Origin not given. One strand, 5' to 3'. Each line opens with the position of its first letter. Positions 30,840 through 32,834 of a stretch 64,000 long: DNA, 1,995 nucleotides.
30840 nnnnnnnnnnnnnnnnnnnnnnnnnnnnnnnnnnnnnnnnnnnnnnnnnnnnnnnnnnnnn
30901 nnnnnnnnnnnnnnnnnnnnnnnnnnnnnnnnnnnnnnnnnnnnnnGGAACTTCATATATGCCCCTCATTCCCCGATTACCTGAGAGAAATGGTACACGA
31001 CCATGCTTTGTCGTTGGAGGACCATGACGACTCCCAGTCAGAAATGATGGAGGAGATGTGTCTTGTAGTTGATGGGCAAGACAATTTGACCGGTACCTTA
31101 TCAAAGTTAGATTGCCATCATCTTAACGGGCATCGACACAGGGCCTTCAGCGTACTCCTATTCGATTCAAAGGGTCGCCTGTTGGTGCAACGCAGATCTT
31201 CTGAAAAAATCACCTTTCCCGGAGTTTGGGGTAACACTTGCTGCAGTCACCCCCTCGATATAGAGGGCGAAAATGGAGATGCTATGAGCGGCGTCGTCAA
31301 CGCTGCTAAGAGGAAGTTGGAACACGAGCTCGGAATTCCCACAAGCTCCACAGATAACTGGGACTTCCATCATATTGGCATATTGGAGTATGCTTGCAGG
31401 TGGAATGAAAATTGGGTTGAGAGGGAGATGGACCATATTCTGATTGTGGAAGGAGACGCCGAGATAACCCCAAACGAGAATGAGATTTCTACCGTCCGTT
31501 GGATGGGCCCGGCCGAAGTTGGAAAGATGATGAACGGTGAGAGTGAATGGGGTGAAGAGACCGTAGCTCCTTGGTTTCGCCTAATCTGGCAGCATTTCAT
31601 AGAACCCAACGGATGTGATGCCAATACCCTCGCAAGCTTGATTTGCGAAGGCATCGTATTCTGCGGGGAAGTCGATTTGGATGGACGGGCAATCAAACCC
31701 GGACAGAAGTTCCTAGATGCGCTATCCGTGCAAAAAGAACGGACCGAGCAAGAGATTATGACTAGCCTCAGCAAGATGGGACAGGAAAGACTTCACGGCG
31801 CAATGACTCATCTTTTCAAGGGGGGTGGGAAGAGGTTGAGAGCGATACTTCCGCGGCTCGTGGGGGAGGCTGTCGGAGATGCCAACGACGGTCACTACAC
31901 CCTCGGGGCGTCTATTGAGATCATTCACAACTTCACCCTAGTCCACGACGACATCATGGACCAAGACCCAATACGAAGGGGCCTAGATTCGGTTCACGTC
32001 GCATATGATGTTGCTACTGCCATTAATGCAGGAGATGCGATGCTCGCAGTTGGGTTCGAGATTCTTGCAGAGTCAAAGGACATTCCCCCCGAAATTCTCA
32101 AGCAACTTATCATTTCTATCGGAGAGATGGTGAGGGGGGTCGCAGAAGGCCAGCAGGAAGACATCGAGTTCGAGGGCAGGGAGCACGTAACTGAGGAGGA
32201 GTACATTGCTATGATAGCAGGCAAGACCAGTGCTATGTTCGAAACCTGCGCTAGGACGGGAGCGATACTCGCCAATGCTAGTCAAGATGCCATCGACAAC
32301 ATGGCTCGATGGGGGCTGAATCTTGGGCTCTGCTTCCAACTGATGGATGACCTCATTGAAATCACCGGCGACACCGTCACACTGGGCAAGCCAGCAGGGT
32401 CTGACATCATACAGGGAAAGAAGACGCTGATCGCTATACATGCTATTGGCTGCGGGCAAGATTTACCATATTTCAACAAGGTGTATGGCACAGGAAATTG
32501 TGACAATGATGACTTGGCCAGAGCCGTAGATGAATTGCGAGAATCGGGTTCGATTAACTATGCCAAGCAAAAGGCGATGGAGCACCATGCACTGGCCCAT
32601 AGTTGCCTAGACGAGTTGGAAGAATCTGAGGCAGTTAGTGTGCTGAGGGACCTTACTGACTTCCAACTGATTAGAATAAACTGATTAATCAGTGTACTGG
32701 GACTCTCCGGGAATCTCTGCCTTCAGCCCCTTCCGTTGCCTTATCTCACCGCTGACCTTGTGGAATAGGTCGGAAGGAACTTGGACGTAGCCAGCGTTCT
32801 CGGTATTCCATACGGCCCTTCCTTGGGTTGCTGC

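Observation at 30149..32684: Type 1 IDI fused to GGPP synthase, directly downstream of isopentenyl phosphate kinase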

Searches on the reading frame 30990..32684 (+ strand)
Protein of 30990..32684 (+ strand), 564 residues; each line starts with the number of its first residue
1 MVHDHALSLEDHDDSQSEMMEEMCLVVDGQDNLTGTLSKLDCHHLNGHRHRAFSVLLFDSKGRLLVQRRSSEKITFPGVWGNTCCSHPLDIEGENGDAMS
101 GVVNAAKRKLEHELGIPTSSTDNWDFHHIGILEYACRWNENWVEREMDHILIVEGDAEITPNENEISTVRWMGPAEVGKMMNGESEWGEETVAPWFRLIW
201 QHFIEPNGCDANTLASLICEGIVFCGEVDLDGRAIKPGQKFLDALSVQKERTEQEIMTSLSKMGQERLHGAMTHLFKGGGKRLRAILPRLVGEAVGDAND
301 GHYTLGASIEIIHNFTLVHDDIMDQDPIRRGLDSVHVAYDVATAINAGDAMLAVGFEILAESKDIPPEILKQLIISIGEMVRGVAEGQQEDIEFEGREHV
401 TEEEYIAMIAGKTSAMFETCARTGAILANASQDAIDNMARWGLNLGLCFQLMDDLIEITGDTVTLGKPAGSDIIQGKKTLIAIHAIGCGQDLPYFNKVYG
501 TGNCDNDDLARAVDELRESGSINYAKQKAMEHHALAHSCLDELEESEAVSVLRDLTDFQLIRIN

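Call 3: search_protein_families(library=pfam, proteins=[window:30990-32684:+], max_evalue=0.01)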
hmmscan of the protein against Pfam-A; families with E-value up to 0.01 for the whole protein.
window:30990-32684:+ (564 aa): 2 families
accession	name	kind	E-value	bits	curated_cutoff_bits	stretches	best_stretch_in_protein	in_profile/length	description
PF00348.22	polyprenyl_synt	-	2e-62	211.1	27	1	266-515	2-250/251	Polyprenyl synthetase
PF00293.34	NUDIX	-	3.1e-14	53.5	21.1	1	49-186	2-124/134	NUDIX domain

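Call 4: search_protein_families(library=ncbifam, proteins=[window:30990-32684:+], max_evalue=0.01)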
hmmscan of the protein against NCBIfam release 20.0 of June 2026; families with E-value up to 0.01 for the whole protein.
window:30990-32684:+ (564 aa): 20 families
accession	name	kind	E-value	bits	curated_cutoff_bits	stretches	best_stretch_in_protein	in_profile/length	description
NF040698.1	IdsA_Meth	equivalog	5.9e-77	259.1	468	1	242-562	4-326/328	short chain isoprenyl diphosphate synthase IdsA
NF041003.1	GGPP_syn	equivalog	1.8e-73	247.5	500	1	257-562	17-324/326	geranylgeranyl diphosphate synthase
NF040789.2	gerfarn_diphsyn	equivalog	7.9e-65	219.3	560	1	241-560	7-341/345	geranylfarnesyl diphosphate synthase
NF041169.1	f2_encap_cargo4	exception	2.1e-62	211.3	450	1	276-560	46-330/334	family 2 encapsulin nanocompartment cargo protein polyprenyl transferase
NF045549.1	GGPPsyn_IdsB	equivalog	3.3e-52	177.7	475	1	279-554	64-339/346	geranylgeranyl diphosphate synthase IdsB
NF045485.1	FPPsyn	subfamily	3.3e-51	174.1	275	1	248-484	4-246/288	farnesyl diphosphate synthase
TIGR02749.1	prenyl_cyano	equivalog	2.4e-50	171.4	383.2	1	266-563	30-321/322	solanesyl diphosphate synthase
NF045685.1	GGPPSynCrtE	equivalog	9.6e-44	149.6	460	1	245-484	7-251/293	geranylgeranyl diphosphate synthase CrtE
TIGR02150.1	IPP_isom_1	equivalog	9.4e-43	145.8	105.8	1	24-199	1-158/159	isopentenyl-diphosphate delta-isomerase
NF008140.0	PRK10888.1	equivalog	4.3e-41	141.3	412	1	275-557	39-316/323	octaprenyl diphosphate synthase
TIGR02748.1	GerC3_HepT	equivalog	1.9e-40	139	456.55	1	250-557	14-312/319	heptaprenyl diphosphate synthase component II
NF045628.1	HxpDPsynlarge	equivalog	7.5e-38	130.3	500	1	252-560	8-307/311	hexaprenyl-diphosphate synthase large subunit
NF002995.0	PRK03759.1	equivalog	2e-37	128.7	127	1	18-198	3-167/185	isopentenyl-diphosphate Delta-isomerase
NF042417.1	NPPPS_Mycobact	equivalog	2.6e-37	128.6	600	1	250-560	27-331/335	nonaprenyl/(2E,6E)-farnesyl/geranylgeranyl diphosphat synthase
NF007877.0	PRK10581.1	equivalog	8.4e-33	113.8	321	1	242-487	4-257/299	(2E,6E)-farnesyl diphosphate synthase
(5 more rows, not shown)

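Call 5: find_homologous_proteins(query=window:30990-32684:+, max_evalue=1e-10)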
Query window:30990-32684:+ (564 aa): 2916 proteins with E <= 1e-10 among 8000 candidates; the best 120 are listed.
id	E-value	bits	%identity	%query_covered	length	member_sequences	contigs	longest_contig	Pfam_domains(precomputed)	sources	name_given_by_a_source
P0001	0.0e+0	1177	90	100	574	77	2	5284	PF00348.23,PF00293.35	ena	-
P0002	0.0e+0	1171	90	100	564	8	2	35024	PF00348.23,PF00293.35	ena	-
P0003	0.0e+0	1159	89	100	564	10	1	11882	PF00348.23,PF00293.35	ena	-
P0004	0.0e+0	1032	77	100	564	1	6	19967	PF00348.23,PF00293.35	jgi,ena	-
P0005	0.0e+0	1015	77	100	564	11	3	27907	PF00348.23,PF00293.35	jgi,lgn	jgi:geranylgeranyl diphosphate synthase type I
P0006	2.0e-289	979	75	100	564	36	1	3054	PF00348.23,PF00293.35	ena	-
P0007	2.7e-270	916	71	99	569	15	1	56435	PF00348.23,PF00293.35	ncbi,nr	ncbi:MAG: isopentenyl-diphosphate delta-isomerase [Candidatus Thalassarchaeaceae archaeon]|nr:isopen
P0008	8.3e-270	914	69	99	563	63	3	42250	PF00348.23,PF00293.35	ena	-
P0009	6.0e-268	908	71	99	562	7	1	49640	PF00348.23,PF00293.35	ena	-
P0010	1.2e-267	907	70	99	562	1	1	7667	PF00348.23,PF00293.35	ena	-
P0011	2.3e-267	906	71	99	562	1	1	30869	PF00348.23,PF00293.35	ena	-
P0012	3.4e-267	906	70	99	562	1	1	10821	PF00348.23,PF00293.35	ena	-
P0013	3.5e-267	906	70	99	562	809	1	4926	PF00348.23,PF00293.35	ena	-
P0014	4.1e-267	906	69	99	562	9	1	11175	PF00348.23,PF00293.35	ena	-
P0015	1.0e-266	904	71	99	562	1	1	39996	PF00348.23,PF00293.35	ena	-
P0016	2.2e-266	903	68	99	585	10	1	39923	PF00348.23,PF00293.35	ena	-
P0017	2.6e-266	903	70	99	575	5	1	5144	PF00348.23,PF00293.35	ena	-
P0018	2.6e-266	903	71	99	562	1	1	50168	PF00348.23,PF00293.35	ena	-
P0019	1.1e-265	901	72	97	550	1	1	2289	PF00348.23,PF00293.35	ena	-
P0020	1.3e-265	901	69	99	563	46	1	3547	PF00348.23,PF00293.35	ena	-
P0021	2.5e-265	900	69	100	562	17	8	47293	PF00348.23,PF00293.35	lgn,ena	-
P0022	4.7e-265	899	69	99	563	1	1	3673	PF00348.23,PF00293.35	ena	-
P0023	5.6e-265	898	69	99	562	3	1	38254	PF00348.23,PF00293.35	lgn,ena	-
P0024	1.8e-264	897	69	99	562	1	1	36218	PF00348.23,PF00293.35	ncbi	-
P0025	5.3e-264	895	69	99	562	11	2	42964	PF00348.23,PF00293.35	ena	-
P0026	7.5e-264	895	70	99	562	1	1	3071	PF00348.23,PF00293.35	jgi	-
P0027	9.3e-264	894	69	99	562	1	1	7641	PF00348.23,PF00293.35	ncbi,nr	ncbi:MAG: hypothetical protein CMA70_04205 [Euryarchaeota archaeon]|nr:hypothetical protein [Euryarc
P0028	9.9e-264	894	69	99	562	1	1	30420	PF00348.23,PF00293.35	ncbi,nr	ncbi:MAG: isopentenyl-diphosphate delta-isomerase [Euryarchaeota archaeon]|nr:isopentenyl-diphosphat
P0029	1.0e-263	894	69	99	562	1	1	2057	PF00348.23,PF00293.35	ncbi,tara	tara:strand:+ start:305 stop:1993 length:1689 start_codon:yes stop_codon:yes gene_type:complete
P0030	1.0e-263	894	69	99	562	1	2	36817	PF00348.23,PF00293.35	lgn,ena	-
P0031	1.5e-263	894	70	99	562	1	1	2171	PF00348.23,PF00293.35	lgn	-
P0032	1.8e-263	893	69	99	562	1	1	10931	PF00348.23,PF00293.35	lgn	-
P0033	2.6e-263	893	69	99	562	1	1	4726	PF00348.23,PF00293.35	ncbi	-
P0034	3.0e-263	893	69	99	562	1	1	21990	PF00348.23,PF00293.35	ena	-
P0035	3.8e-263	892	70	98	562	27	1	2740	PF00348.23,PF00293.35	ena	-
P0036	4.8e-263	892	69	99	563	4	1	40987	PF00348.23,PF00293.35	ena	-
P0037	4.8e-263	892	70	99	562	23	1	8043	PF00348.23,PF00293.35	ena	-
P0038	7.3e-263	891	70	99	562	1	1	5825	PF00348.23,PF00293.35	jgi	-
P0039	8.8e-263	891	69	99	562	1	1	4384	PF00348.23,PF00293.35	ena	-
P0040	1.1e-262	891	69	99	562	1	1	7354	PF00348.23,PF00293.35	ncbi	-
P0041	1.2e-262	891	69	99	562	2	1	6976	PF00348.23,PF00293.35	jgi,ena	-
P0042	1.3e-262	891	69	99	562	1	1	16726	PF00348.23,PF00293.35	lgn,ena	-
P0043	1.9e-262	890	69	99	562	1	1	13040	PF00348.23,PF00293.35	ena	-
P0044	2.1e-262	890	70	99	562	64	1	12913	PF00348.23,PF00293.35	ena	-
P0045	2.3e-262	890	69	99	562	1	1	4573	PF00348.23,PF00293.35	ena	-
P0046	2.4e-262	890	69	99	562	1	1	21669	PF00348.23,PF00293.35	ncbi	ncbi:MAG: isopentenyl-diphosphate delta-isomerase [Candidatus Thalassarchaeaceae archaeon]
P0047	2.5e-262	890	70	99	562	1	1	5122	PF00348.23,PF00293.35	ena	-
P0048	2.5e-262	890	70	98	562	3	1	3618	PF00348.23,PF00293.35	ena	-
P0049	2.7e-262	890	69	99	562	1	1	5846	PF00348.23,PF00293.35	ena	-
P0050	3.1e-262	889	69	99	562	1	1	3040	PF00348.23,PF00293.35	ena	-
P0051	4.3e-262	889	69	99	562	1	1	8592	PF00348.23,PF00293.35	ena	-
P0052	4.3e-262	889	71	98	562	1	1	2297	PF00348.23,PF00293.35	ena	-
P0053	5.1e-262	889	69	99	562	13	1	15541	PF00348.23,PF00293.35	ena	-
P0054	5.1e-262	889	71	98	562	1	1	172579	PF00348.23,PF00293.35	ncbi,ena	-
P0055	6.1e-262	888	70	99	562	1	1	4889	PF00348.23,PF00293.35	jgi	-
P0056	6.4e-262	888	70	99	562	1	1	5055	PF00348.23,PF00293.35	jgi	-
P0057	8.5e-262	888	69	99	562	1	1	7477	PF00348.23,PF00293.35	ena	-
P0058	1.5e-261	887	70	99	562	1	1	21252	PF00348.23,PF00293.35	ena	-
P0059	2.9e-261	886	69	99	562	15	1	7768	PF00348.23,PF00293.35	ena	-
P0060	3.5e-261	886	69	99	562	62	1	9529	PF00348.23,PF00293.35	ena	-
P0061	4.3e-261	886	70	99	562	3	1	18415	PF00348.23,PF00293.35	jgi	-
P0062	1.3e-260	884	69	99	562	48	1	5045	PF00348.23,PF00293.35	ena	-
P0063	1.8e-260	884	69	99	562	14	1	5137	PF00348.23,PF00293.35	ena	-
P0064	2.5e-260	883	70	98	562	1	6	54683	PF00348.23,PF00293.35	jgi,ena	-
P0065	3.5e-260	883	70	98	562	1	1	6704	PF00348.23,PF00293.35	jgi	jgi:geranylgeranyl diphosphate synthase type I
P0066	4.1e-260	882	70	98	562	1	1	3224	PF00348.23,PF00293.35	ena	-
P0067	6.1e-260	882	69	98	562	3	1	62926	PF00348.23,PF00293.35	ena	-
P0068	6.2e-260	882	70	98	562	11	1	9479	PF00348.23,PF00293.35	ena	-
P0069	8.6e-260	881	69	97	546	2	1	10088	PF00348.23,PF00293.35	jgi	jgi:geranylgeranyl diphosphate synthase type I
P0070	8.7e-260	881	69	99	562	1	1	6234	PF00348.23,PF00293.35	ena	-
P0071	1.2e-259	881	70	98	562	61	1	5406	PF00348.23,PF00293.35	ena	-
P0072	1.3e-259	881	69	99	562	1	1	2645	PF00348.23,PF00293.35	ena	-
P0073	1.4e-259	881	70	99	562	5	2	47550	PF00348.23,PF00293.35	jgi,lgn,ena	-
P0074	1.4e-258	877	69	99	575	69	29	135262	PF00348.23,PF00293.35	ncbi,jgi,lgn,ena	-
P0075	2.4e-258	877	69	99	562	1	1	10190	PF00348.23,PF00293.35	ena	-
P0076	4.3e-258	876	69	99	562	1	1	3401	PF00348.23,PF00293.35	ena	-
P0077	1.1e-257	874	69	99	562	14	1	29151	PF00348.23,PF00293.35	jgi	-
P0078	1.2e-257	874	69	99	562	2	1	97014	PF00348.23,PF00293.35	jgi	jgi:geranylgeranyl diphosphate synthase type I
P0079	1.4e-257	874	69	98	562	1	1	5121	PF00348.23,PF00293.35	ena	-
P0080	6.3e-257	872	68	99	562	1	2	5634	PF00348.23,PF00293.35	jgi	-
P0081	9.1e-257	871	68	99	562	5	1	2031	PF00348.23,PF00293.35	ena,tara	tara:strand:- start:3434 stop:5122 length:1689 start_codon:yes stop_codon:yes gene_type:complete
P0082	1.1e-256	871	69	98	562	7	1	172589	PF00348.23,PF00293.35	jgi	-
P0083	2.1e-256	870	68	98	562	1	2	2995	PF00348.23,PF00293.35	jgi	-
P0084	2.5e-256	870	69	98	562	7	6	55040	PF00348.23,PF00293.35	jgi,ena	-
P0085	5.7e-256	869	69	98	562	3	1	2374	PF00348.23,PF00293.35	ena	-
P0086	6.6e-256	868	68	99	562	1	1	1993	PF00348.23,PF00293.35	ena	-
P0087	7.6e-256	868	69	98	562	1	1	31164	PF00348.23,PF00293.35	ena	-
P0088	7.7e-256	868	69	98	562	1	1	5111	PF00348.23,PF00293.35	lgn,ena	-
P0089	7.8e-256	868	69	98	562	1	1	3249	PF00348.23,PF00293.35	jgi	-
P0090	8.0e-256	868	69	98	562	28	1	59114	PF00348.23,PF00293.35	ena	-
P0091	1.5e-255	867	67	98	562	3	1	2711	PF00348.23,PF00293.35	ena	-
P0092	2.1e-255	867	69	98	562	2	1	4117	PF00348.23,PF00293.35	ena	-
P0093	2.4e-255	867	69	98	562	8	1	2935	PF00348.23,PF00293.35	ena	-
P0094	2.4e-255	867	69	98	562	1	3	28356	PF00348.23,PF00293.35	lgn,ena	-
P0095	2.4e-255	867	68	98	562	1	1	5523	PF00348.23,PF00293.35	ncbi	-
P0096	3.2e-255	866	69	98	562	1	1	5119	PF00348.23,PF00293.35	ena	-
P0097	7.8e-255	865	68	98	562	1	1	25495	PF00348.23,PF00293.35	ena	-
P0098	2.1e-254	864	68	98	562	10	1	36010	PF00348.23,PF00293.35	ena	-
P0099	3.8e-254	863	68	98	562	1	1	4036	PF00348.23,PF00293.35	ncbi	-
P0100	4.0e-254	863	68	98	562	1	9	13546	PF00348.23,PF00293.35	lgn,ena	-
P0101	1.0e-253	861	68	98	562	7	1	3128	PF00348.23,PF00293.35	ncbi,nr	ncbi:MAG: isopentenyl-diphosphate delta-isomerase [Candidatus Thermoplasmatota archaeon]|nr:isopente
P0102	4.1e-253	859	67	98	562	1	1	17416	PF00348.23,PF00293.35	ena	-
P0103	6.0e-253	859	68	99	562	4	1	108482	PF00348.23,PF00293.35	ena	-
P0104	8.5e-253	858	67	99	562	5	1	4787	PF00348.23,PF00293.35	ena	-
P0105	9.4e-253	858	67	98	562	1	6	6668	PF00348.23,PF00293.35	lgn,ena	-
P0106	1.7e-252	857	68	98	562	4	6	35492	PF00348.23,PF00293.35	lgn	-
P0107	3.3e-252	856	67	99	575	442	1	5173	PF00348.23,PF00293.35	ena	-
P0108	4.3e-252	856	67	99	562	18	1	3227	PF00348.23,PF00293.35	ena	-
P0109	1.4e-251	854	67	98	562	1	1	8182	PF00348.23,PF00293.35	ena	-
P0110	5.1e-251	852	67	99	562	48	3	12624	PF00348.23,PF00293.35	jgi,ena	-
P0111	7.2e-251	852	67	99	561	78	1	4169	PF00348.23,PF00293.35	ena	-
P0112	1.6e-250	851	67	99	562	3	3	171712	PF00348.23,PF00293.35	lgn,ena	-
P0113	1.6e-250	851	67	99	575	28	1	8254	PF00348.23,PF00293.35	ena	-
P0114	4.8e-250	849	65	99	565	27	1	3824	PF00348.23,PF00293.35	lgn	-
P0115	5.2e-250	849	67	100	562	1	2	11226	PF00348.23,PF00293.35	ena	-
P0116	7.8e-250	848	68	99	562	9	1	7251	PF00348.23,PF00293.35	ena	-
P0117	1.0e-249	848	67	100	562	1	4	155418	PF00348.23,PF00293.35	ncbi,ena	-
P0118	1.1e-249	848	66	99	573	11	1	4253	PF00348.23,PF00293.35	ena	-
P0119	4.0e-249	846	67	99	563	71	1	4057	PF00348.23,PF00293.35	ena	-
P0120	6.6e-249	845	65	99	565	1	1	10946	PF00348.23,PF00293.35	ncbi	-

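Call 21: search_protein_representatives(protein=window:30990-32684:+)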
Query: 564 residues. Proteins with E-value up to 0.001 (for the whole library): 43128; up to 1e-10: 24060; up to 1e-30: 1585. The best 150 are listed.
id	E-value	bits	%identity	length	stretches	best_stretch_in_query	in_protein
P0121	2.2e-154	531.7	51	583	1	9-563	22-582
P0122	3.3e-132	458.4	43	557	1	22-563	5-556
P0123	7.6e-115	401.1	66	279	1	153-430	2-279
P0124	1.5e-94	334.1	52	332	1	252-563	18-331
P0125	9.5e-90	318.3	50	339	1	261-562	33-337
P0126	9.8e-85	301.7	49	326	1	244-563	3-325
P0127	2.0e-79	284.2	50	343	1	8-247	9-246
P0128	6.7e-79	282.5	59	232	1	12-230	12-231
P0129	8.5e-77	275.5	44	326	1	242-562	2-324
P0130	1.3e-69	251.8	47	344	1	6-324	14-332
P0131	2.0e-62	228.1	40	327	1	256-561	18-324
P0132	9.2e-61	222.6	37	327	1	249-563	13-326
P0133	3.4e-60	220.7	41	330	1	252-562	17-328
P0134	6.1e-60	219.9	40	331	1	246-562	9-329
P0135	3.4e-58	214.1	38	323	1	246-560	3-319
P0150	5.0e-54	200.4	53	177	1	20-199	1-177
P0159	5.7e-52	193.6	46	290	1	10-204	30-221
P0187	3.7e-48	181.0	48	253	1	2-204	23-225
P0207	1.7e-46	175.5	35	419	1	249-558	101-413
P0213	4.9e-46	174.0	31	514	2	238-562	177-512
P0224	5.5e-45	170.5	46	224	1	12-201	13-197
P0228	1.3e-44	169.3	32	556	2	12-204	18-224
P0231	2.3e-44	168.5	46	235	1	9-201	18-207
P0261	2.1e-42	162.0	36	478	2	249-488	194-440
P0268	3.7e-42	161.2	32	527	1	20-560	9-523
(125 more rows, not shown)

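Call 22: search_protein_families(library=pfam, proteins=[P0121, P0122, P0213, P0228, P0261, P0268, P0207, P0127, P0128, P0124], max_evalue=0.001)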
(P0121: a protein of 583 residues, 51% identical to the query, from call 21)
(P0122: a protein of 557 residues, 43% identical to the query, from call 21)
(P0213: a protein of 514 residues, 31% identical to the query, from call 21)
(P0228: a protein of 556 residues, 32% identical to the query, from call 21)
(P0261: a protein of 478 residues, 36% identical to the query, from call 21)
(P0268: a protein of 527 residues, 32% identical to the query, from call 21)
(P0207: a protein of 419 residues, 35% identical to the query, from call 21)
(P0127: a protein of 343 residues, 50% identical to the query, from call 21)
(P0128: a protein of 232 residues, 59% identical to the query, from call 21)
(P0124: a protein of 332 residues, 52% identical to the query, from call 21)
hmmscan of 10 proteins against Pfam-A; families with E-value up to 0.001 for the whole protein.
P0121 (583 aa): 2 families
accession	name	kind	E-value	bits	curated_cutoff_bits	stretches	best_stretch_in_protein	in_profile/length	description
PF00348.22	polyprenyl_synt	-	3.4e-66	223.4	27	1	282-521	2-238/251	Polyprenyl synthetase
PF00293.34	NUDIX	-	8e-15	55.5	21.1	1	62-209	2-134/134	NUDIX domain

P0122 (557 aa): 2 families
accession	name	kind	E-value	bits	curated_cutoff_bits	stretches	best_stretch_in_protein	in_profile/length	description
PF00348.22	polyprenyl_synt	-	3e-67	226.9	27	1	257-500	3-244/251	Polyprenyl synthetase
PF00293.34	NUDIX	-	5.2e-14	52.8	21.1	1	32-176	2-134/134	NUDIX domain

P0213 (514 aa): 2 families
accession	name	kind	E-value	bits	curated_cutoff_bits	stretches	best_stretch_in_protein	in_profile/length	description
PF00348.22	polyprenyl_synt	-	1e-60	205.5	27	1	205-464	2-249/251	Polyprenyl synthetase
PF00293.34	NUDIX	-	4.6e-17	62.7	21.1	1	30-159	2-134/134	NUDIX domain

P0228 (556 aa): 2 families
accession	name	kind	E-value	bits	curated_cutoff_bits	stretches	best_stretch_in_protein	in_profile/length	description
PF00348.22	polyprenyl_synt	-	3.5e-67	226.7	27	1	281-519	5-251/251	Polyprenyl synthetase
PF00293.34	NUDIX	-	9.5e-19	68.2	21.1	1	60-199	2-120/134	NUDIX domain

P0261 (478 aa): 2 families
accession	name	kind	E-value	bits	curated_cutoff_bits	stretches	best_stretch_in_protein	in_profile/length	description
PF00348.22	polyprenyl_synt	-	7.9e-60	202.6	27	1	214-449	3-231/251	Polyprenyl synthetase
PF00293.34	NUDIX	-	1.5e-12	48.1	21.1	1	31-164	2-134/134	NUDIX domain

P0268 (527 aa): 2 families
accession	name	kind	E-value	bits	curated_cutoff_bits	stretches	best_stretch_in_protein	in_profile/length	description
PF00348.22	polyprenyl_synt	-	1.8e-53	181.8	27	1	222-476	5-248/251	Polyprenyl synthetase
PF00293.34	NUDIX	-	3.6e-16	59.8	21.1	1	37-166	2-134/134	NUDIX domain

P0207 (419 aa): 1 family
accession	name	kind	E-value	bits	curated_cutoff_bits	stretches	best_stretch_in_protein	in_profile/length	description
PF00348.22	polyprenyl_synt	-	2e-69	234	27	1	119-356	3-238/251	Polyprenyl synthetase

P0127 (343 aa): 2 families
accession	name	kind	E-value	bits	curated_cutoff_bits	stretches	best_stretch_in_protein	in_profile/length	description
PF13585.12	CHU_C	-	5.7e-16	58.9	27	1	259-339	3-84/86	CHU_C Type IX secretion signal domain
PF00293.34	NUDIX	-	1.3e-11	45.1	21.1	1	50-190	2-128/134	NUDIX domain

P0128 (232 aa): 1 family
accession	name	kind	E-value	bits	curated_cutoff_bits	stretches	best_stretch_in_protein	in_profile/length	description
PF00293.34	NUDIX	-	1.1e-13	51.8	21.1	1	49-181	2-124/134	NUDIX domain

P0124 (332 aa): 1 family
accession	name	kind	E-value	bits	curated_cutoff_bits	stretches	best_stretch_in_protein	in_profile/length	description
PF00348.22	polyprenyl_synt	-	2.3e-70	237.1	27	1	32-270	2-238/251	Polyprenyl synthetase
